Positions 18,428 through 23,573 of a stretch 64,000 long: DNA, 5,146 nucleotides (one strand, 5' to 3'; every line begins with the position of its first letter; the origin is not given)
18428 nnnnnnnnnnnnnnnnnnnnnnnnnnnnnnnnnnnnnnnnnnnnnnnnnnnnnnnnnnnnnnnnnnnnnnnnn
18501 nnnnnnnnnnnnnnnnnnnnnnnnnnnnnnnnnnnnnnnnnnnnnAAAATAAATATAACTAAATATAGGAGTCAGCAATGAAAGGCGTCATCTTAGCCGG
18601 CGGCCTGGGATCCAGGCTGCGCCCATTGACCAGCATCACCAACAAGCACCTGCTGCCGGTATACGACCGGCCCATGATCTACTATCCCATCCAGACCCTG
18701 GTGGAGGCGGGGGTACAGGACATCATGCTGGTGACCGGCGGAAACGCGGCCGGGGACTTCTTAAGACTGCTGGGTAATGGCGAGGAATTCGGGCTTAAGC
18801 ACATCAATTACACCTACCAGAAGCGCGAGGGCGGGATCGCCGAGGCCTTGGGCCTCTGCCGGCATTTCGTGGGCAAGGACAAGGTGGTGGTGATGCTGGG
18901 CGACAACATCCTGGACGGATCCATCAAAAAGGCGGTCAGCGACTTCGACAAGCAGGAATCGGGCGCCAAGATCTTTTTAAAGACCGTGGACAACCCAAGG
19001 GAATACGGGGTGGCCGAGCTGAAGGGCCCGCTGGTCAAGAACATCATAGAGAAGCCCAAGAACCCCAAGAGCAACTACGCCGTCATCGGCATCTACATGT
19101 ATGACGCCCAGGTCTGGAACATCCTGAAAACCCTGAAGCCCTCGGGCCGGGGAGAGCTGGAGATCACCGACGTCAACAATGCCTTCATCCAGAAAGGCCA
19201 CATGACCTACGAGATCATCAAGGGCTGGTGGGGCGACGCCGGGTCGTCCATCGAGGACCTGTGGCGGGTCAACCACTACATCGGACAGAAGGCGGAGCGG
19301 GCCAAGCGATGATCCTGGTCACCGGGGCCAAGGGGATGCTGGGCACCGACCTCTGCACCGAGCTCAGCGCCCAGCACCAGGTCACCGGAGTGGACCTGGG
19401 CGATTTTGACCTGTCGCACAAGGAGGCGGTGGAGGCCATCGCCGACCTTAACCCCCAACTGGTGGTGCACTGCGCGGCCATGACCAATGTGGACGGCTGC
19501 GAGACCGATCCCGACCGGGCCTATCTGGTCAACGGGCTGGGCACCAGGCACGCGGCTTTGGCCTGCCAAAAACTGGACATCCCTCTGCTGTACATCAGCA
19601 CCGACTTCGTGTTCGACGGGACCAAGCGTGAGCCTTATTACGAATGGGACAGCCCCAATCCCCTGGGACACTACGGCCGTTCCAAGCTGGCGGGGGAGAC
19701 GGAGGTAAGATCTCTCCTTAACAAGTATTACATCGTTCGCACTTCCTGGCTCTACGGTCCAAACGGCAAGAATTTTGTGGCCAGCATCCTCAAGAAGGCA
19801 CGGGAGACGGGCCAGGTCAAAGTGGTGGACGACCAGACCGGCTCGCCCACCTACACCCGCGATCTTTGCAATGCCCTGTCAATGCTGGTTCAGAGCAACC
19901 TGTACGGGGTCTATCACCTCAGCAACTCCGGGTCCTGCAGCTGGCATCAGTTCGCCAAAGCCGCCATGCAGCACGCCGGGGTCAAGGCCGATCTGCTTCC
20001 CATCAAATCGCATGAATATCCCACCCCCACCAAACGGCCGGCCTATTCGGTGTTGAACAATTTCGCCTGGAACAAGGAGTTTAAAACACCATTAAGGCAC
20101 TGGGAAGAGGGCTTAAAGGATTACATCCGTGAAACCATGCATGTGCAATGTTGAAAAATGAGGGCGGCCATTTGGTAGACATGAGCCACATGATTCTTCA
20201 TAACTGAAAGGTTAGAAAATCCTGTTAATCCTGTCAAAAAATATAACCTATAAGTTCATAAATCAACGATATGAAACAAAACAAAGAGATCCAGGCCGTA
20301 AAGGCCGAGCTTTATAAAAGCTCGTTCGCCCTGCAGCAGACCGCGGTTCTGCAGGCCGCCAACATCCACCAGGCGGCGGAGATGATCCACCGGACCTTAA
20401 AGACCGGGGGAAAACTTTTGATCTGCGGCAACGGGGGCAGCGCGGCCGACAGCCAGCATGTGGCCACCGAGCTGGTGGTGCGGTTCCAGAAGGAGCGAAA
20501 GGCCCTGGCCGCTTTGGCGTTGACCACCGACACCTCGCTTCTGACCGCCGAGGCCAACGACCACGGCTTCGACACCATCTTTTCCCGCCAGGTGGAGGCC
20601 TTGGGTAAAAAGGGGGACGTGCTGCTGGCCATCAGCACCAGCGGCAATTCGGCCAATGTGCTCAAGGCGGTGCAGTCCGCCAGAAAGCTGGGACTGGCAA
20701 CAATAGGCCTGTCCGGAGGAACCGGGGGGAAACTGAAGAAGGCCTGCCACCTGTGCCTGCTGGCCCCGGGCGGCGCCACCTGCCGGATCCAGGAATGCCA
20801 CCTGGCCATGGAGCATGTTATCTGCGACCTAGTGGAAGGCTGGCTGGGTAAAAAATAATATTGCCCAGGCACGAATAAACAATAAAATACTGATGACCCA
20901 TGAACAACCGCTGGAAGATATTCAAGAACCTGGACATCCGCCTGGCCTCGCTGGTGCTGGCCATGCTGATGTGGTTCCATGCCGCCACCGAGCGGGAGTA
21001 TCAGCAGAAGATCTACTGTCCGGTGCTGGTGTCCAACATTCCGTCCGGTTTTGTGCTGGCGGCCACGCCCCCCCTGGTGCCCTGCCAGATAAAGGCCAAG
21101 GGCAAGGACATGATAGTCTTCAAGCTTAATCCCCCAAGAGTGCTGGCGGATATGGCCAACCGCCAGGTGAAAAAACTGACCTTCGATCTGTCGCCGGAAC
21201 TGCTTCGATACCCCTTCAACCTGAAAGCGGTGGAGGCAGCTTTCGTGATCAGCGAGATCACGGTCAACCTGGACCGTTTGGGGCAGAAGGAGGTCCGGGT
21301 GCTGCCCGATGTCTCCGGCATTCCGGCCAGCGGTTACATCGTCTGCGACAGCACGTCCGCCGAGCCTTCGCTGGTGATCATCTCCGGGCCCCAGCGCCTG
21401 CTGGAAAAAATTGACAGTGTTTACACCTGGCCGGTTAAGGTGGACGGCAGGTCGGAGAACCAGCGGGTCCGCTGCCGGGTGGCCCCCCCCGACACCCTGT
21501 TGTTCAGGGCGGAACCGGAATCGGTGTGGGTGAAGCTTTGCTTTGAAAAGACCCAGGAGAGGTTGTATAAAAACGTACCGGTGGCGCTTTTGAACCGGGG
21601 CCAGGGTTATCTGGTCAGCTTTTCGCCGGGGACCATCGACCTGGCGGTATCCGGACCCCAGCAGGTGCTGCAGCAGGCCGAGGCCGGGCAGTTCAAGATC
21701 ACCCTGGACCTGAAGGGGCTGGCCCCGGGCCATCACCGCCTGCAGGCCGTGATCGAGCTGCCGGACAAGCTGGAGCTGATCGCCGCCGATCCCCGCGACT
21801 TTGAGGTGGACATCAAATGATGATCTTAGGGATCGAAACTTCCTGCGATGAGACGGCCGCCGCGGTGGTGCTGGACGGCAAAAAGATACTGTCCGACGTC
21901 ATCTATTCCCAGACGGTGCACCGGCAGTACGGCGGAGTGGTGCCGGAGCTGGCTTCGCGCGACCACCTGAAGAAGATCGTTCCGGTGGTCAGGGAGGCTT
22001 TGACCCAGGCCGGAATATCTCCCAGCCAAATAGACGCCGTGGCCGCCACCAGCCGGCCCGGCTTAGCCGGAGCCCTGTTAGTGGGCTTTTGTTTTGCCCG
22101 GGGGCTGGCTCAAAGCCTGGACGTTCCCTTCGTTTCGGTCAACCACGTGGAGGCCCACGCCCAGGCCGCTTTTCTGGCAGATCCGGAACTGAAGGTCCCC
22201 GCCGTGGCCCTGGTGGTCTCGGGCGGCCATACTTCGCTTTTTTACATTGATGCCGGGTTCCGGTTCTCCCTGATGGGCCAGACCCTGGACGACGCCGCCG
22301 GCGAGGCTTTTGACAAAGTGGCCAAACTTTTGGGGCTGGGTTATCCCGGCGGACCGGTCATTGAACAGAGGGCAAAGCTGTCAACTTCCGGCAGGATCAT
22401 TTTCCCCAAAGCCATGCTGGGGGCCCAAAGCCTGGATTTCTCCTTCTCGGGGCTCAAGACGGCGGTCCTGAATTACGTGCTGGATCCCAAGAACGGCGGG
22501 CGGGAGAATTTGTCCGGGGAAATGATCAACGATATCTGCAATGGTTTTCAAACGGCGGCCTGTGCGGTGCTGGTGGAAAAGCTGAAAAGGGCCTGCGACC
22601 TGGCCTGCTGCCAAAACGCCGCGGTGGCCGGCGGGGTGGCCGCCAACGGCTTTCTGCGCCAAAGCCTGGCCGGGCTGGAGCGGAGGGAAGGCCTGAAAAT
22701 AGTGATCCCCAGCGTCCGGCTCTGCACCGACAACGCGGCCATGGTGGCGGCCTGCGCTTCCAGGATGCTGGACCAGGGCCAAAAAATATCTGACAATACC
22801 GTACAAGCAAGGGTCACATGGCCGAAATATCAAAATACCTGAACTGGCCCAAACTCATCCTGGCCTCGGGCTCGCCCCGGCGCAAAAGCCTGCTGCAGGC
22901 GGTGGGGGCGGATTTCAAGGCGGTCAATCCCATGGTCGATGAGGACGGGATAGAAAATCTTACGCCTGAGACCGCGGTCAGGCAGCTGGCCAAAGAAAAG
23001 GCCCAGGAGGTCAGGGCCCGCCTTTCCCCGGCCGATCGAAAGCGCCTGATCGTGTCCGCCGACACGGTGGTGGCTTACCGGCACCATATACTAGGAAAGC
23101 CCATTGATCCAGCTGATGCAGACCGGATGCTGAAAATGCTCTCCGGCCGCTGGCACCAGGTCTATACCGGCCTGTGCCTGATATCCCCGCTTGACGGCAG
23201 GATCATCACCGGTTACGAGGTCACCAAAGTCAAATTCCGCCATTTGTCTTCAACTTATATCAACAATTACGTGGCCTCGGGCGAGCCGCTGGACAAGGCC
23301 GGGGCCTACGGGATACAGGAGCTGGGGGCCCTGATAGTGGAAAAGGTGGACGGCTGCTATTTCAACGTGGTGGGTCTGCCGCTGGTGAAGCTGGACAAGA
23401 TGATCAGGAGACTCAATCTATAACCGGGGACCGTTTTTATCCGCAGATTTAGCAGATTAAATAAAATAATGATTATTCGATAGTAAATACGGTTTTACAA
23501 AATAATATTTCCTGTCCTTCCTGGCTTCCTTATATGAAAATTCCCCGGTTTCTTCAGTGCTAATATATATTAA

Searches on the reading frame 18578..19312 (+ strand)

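Call 16: search_protein_families(library=ncbifam, proteins=[window:18578-19312:+], max_evalue=1e-8)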
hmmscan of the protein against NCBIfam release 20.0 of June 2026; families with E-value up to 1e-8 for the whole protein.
window:18578-19312:+ (244 aa): 20 families
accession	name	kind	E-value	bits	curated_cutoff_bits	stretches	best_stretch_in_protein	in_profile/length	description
TIGR01208.1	rmlA_long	equivalog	1.2e-72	244.8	320.25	1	2-241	1-240/353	glucose-1-phosphate thymidylyltransferase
TIGR01207.1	rmlA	equivalog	1.2e-66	224.8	360.65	1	2-223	1-225/286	glucose-1-phosphate thymidylyltransferase RfbA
NF012024.0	PRK15480.1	equivalog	1e-57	195.5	588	1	2-223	5-229/292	glucose-1-phosphate thymidylyltransferase RfbA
TIGR03992.1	Arch_glmU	subfamily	1.1e-47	162.9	292.1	1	1-225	1-218/393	bifunctional sugar-1-phosphate nucleotidylyltransferase/acetyltransferase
NF041313.1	UDPGP_AglF_Halo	equivalog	1e-37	129.8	400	1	1-222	1-222/234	UTP--glucose-1-phosphate uridylyltransferase AglF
NF041173.1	Sug_nt_acttase_Thmprot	equivalog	3.4e-32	111.9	600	1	1-233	1-225/405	bifunctional sugar-1-phosphate nucleotidylyltransferase/acetyltransferase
TIGR01099.1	galU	equivalog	7.2e-32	111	326.8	2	74-224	94-255/261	UTP--glucose-1-phosphate uridylyltransferase GalU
NF045761.1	NAMPUrTaseMurU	equivalog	7.5e-23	81.6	250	1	1-223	1-216/226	N-acetylmuramate alpha-1-phosphate uridylyltransferase MurU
NF052502.1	man1P_GTase_Rv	exception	4.1e-22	78.5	440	1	2-183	2-182/352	mannose-1-phosphate guanylyltransferase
NF009928.0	PRK13389.1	equivalog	3.3e-20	72.4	548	1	86-224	110-269/302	UTP--glucose-1-phosphate uridylyltransferase GalU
NF007516.0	PRK10122.1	equivalog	5.1e-17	62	534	0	1-54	4-57/297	UTP--glucose-1-phosphate uridylyltransferase GalF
TIGR01105.1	galF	equivalog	1.4e-14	54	659.2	0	1-54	4-57/297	GalU regulator GalF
TIGR02623.1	G1P_cyt_trans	equivalog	1.9e-12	47.2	300.25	0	1-54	1-54/255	glucose-1-phosphate cytidylyltransferase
NF010934.1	PRK14354.1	equivalog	1.6e-11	43.4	450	1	3-209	2-208/447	bifunctional UDP-N-acetylglucosamine diphosphorylase/glucosamine-1-phosphate N-acetyltransferase GlmU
NF003670.0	PRK05293.1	equivalog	2.7e-11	43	470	1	3-233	7-256/382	glucose-1-phosphate adenylyltransferase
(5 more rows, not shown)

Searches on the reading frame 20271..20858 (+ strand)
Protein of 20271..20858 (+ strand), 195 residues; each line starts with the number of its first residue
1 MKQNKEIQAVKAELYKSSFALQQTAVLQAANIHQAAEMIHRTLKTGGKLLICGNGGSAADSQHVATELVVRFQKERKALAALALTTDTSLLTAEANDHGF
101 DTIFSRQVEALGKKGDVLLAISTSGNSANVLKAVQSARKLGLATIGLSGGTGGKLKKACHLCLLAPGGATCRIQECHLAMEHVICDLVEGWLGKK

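Call 16: search_protein_families(library=ncbifam, proteins=[window:20271-20858:+], max_evalue=1e-8)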
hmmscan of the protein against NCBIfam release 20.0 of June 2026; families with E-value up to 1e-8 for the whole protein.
window:20271-20858:+ (195 aa): 7 families
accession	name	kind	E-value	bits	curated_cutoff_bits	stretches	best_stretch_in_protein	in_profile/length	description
NF010546.0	PRK13936.1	equivalog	2.7e-61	206.8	276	1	10-190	7-190/197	phosphoheptose isomerase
TIGR00441.1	gmhA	equivalog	2.6e-58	196.4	209.45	1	37-189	2-154/154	D-sedoheptulose 7-phosphate isomerase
NF001628.0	PRK00414.1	equivalog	5.1e-45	153.5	265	1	28-189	26-187/192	D-sedoheptulose 7-phosphate isomerase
NF008138.0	PRK10886.1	equivalog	1e-38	133.1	352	1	29-190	24-188/196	DnaA initiator-associating protein DiaA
NF010547.0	PRK13938.1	equivalog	1.3e-38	132.7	320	1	33-190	28-189/196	D-sedoheptulose 7-phosphate isomerase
NF003915.0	PRK05441.1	subfamily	4.6e-10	39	168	1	27-164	43-181/300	N-acetylmuramic acid 6-phosphate etherase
NF009222.0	PRK12570.1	subfamily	3.7e-09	35.9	255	1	30-159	53-183/307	N-acetylmuramic acid 6-phosphate etherase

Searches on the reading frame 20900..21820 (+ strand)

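Call 16: search_protein_families(library=ncbifam, proteins=[window:20900-21820:+], max_evalue=1e-8)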
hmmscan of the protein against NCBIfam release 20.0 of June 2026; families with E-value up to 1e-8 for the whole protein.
window:20900-21820:+ (306 aa): 0 families

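Call 51: search_protein_families(library=padloc, proteins=[window:20900-21820:+], max_evalue=0.001)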
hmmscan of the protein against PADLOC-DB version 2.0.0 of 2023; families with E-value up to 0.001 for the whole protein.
window:20900-21820:+ (306 aa): 0 families

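Call 72: search_protein_families(library=pfam, proteins=[window:20900-21820:+], max_evalue=0.001)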
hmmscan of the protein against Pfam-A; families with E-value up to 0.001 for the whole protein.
window:20900-21820:+ (306 aa): 1 family
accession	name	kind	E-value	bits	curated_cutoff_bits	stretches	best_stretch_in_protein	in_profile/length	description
PF07949.17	YbbR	-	2e-14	54.1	22.3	2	132-213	1-81/81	YbbR-like protein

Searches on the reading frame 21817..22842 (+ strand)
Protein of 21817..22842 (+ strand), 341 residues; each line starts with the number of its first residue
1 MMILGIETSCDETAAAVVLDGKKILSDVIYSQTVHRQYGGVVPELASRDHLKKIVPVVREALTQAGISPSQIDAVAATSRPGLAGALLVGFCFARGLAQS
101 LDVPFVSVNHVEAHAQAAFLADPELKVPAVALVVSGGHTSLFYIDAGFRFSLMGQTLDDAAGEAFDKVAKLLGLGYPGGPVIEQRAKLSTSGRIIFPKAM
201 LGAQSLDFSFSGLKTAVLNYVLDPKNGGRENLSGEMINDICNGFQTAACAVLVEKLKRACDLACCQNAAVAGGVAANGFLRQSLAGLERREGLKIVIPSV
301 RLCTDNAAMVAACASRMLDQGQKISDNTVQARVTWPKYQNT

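Call 16: search_protein_families(library=ncbifam, proteins=[window:21817-22842:+], max_evalue=1e-8)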
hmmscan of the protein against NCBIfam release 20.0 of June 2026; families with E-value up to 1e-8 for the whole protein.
window:21817-22842:+ (341 aa): 5 families
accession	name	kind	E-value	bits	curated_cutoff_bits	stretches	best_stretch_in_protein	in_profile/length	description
TIGR03723.1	T6A_TsaD_YgjD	equivalog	3e-120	401.1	296.1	1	3-317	1-312/314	tRNA (adenosine(37)-N6)-threonylcarbamoyltransferase complex transferase subunit TsaD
TIGR00329.1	gcp_kae1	subfamily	1.5e-95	320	207.8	1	4-311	1-305/305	tRNA (adenosine(37)-N6)-threonylcarbamoyltransferase complex transferase subunit TsaD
TIGR03722.2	arch_KAE1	equivalog_domain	7.9e-59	199.4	375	1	3-329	1-308/323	KEOPS complex N(6)-L-threonylcarbamoyladenine synthase Kae1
NF007174.0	PRK09605.1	equivalog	2.1e-56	191.5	447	1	1-327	1-310/535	bifunctional N(6)-L-threonylcarbamoyladenine synthase/serine/threonine protein kinase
TIGR03725.1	T6A_YeaZ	equivalog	1.2e-13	51.5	69.3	1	3-124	1-107/212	tRNA (adenosine(37)-N6)-threonylcarbamoyltransferase complex dimerization subunit type 1 TsaB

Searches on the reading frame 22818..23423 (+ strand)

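Call 16: search_protein_families(library=ncbifam, proteins=[window:22818-23423:+], max_evalue=1e-8)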
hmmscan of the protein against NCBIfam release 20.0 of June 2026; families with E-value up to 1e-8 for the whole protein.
window:22818-23423:+ (201 aa): 14 families
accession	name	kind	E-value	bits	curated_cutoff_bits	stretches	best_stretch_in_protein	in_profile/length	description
NF000867.0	PRK00078.1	equivalog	2e-56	190.7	249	1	12-199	2-188/192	Maf-like protein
TIGR00172.1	maf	subfamily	4.2e-53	179.6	117.15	1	12-196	4-184/185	Maf family nucleotide pyrophosphatase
NF010945.0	PRK14365.1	equivalog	4.5e-49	166.7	273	1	12-199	3-187/197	Maf-like protein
NF010942.0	PRK14362.1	equivalog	4.5e-48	163.3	290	1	12-197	13-196/210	Maf-like protein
NF010948.0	PRK14368.1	equivalog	3.5e-47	160.3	291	1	12-199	6-189/193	Maf-like protein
NF010943.0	PRK14363.1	equivalog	4e-46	157.1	273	1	12-192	2-176/204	Maf-like protein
NF010941.0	PRK14361.1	equivalog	5e-44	150.2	272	1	10-198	5-186/194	Maf-like protein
NF002401.0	PRK01441.1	equivalog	9.6e-44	149.4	317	1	11-191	5-187/207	Maf-like protein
NF003403.0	PRK04694.1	equivalog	5.2e-38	130.7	300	1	13-195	2-183/190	Maf-like protein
NF010944.0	PRK14364.1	equivalog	7.2e-38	130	311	1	15-199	1-179/181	Maf-like protein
NF010946.0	PRK14366.1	equivalog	2.1e-34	118.7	284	1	12-191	6-181/195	Maf-like protein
NF010947.0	PRK14367.1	equivalog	2e-28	99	315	1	13-198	4-190/202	Maf-like protein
NF002690.0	PRK02478.1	equivalog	3.5e-27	95.3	269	1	11-200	3-195/199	Maf-like protein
NF003141.0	PRK04056.1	equivalog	2.6e-24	85.9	161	1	13-196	2-180/181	septum formation inhibitor Maf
